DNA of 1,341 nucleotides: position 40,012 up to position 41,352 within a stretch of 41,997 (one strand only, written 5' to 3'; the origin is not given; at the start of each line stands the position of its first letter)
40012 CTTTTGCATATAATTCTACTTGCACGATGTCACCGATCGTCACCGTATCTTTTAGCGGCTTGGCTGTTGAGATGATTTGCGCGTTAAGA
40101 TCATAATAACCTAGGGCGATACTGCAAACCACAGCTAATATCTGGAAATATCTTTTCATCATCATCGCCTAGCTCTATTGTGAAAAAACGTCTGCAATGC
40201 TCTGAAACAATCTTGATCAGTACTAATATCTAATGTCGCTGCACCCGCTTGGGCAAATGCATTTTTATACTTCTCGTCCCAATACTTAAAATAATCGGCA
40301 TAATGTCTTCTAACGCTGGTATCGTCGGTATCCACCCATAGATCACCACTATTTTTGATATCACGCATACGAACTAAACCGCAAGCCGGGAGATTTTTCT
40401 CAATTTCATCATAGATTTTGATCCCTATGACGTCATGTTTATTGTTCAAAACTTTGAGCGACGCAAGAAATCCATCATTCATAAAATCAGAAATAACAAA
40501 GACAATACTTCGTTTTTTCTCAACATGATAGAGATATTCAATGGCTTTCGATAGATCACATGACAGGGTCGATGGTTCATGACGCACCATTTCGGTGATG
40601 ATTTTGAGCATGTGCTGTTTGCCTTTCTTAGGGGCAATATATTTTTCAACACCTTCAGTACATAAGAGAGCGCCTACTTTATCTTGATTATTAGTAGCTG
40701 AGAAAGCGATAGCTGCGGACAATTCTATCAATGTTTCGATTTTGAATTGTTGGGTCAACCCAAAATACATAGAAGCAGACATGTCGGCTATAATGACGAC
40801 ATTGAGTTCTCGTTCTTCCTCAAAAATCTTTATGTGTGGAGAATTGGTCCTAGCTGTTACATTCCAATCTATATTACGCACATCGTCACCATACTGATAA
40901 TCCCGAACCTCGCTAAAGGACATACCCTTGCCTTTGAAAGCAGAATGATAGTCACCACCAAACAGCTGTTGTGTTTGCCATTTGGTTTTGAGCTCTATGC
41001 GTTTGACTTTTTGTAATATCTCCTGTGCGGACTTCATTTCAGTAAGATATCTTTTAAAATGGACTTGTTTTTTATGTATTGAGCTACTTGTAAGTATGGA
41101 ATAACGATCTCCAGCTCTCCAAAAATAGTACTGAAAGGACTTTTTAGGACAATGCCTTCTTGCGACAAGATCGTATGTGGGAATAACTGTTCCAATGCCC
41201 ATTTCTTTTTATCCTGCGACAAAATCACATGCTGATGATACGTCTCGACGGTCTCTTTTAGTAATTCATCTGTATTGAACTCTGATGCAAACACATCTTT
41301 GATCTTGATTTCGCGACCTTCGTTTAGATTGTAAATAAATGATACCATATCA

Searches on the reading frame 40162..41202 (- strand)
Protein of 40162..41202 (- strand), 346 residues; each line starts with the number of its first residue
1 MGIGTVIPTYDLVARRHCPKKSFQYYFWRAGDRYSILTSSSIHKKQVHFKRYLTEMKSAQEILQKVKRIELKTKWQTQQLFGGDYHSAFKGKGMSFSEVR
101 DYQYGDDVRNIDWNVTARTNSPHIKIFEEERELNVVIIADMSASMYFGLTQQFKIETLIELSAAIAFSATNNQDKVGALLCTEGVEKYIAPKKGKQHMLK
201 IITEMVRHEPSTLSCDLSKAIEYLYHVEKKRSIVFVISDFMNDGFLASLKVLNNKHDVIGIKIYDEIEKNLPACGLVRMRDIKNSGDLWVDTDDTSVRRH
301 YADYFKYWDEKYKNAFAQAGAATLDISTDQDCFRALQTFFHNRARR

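Call 16: search_protein_families(library=pfam, proteins=[window:40162-41202:-], max_evalue=0.001)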
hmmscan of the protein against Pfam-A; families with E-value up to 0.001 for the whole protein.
window:40162-41202:- (346 aa): 2 families
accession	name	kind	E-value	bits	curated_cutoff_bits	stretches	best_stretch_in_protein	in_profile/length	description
PF01882.25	DUF58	-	4.9e-72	242.1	23.4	1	98-304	1-209/216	Protein of unknown function DUF58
PF13519.12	VWA_2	-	1.2e-12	48.8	27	1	135-240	1-106/107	von Willebrand factor type A domain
